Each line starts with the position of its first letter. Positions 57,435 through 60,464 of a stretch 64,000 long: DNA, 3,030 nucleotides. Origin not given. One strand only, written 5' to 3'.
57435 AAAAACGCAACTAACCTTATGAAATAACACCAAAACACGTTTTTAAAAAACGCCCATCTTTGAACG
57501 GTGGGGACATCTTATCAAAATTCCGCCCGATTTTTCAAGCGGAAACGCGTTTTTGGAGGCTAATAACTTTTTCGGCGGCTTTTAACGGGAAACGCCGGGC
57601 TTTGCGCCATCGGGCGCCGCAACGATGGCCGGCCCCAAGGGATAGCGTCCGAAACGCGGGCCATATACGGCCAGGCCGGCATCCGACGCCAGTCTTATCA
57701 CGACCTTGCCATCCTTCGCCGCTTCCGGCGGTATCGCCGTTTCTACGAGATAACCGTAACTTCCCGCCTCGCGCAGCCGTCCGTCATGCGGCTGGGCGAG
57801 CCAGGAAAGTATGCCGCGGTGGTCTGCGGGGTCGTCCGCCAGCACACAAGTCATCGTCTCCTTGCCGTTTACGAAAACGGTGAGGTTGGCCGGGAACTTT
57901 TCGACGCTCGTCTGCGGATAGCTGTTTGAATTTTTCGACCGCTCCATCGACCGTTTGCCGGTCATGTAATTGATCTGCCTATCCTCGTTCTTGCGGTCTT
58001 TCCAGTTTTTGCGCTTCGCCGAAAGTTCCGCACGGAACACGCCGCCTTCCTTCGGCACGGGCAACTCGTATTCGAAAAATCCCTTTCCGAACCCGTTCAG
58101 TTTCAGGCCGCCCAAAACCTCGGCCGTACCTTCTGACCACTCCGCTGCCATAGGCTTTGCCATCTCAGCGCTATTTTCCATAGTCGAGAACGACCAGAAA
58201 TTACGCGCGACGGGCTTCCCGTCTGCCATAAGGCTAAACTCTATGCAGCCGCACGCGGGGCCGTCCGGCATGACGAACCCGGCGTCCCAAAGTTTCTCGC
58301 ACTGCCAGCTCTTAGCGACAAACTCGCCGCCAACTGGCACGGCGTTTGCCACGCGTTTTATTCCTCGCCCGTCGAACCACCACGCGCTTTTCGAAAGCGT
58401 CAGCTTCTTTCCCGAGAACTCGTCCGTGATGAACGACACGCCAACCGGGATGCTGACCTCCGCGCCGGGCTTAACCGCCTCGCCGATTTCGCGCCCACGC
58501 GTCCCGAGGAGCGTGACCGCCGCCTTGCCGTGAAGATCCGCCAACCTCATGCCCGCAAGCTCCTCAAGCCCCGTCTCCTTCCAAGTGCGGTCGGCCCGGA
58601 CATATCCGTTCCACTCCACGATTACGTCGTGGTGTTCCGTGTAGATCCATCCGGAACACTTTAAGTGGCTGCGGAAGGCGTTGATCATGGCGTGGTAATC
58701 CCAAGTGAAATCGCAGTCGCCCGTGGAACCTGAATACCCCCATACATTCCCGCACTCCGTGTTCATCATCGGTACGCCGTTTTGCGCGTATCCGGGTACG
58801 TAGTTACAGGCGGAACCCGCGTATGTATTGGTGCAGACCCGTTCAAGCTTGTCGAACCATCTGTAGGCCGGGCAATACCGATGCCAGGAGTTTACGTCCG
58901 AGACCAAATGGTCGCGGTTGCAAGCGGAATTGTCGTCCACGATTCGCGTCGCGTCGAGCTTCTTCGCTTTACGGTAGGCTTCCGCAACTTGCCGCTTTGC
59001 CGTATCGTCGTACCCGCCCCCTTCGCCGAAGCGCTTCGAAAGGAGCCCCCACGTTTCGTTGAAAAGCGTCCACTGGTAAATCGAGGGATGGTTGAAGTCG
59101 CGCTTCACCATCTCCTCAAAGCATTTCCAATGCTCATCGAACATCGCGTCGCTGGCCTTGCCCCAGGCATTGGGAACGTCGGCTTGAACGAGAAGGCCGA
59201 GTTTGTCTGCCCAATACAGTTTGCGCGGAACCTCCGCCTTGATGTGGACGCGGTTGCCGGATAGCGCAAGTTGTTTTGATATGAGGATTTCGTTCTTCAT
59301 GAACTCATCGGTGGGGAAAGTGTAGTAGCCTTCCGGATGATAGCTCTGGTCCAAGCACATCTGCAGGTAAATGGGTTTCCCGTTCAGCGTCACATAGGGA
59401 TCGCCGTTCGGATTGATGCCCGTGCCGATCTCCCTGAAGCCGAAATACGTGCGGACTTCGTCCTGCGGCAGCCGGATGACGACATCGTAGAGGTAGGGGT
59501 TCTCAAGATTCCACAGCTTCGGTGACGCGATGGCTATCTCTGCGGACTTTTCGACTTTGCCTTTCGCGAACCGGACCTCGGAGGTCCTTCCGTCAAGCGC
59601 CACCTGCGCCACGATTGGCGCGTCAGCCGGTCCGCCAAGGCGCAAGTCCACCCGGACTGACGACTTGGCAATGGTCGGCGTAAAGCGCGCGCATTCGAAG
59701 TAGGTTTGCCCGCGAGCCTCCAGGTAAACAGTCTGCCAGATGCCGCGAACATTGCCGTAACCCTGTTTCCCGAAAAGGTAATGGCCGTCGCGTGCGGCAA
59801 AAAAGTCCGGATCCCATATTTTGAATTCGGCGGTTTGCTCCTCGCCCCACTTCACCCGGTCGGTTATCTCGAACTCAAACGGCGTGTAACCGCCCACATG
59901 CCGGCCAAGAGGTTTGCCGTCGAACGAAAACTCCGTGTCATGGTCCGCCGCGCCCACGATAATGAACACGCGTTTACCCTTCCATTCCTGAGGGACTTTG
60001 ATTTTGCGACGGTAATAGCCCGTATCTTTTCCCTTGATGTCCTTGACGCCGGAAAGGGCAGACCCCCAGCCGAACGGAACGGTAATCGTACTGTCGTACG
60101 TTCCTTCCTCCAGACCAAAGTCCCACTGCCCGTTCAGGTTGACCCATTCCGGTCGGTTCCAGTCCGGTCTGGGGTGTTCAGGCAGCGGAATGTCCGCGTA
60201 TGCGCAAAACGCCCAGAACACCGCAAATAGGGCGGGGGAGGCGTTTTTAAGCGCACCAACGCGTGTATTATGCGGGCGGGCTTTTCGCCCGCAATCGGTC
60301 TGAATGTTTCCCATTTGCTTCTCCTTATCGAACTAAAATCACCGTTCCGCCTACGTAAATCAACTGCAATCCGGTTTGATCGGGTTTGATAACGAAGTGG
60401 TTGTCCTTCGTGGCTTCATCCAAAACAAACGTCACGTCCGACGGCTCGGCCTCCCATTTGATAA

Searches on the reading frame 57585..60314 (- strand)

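Call 51: search_protein_families(library=pfam, proteins=[window:57585-60314:-], max_evalue=0.0001)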
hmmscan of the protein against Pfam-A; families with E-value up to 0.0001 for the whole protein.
window:57585-60314:- (910 aa): 3 families
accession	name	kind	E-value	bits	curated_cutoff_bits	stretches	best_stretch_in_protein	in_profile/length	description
PF00703.27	Glyco_hydro_2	-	2.2e-10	41.7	23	1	212-294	9-109/109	Glycosyl hydrolases family 2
PF02837.24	Glyco_hydro_2_N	-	7.6e-10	39.4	28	1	96-198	64-165/169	Glycosyl hydrolases family 2, sugar binding domain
PF02836.23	Glyco_hydro_2_C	-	4.9e-08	32.9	21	1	392-578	107-286/302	Glycosyl hydrolases family 2, TIM barrel domain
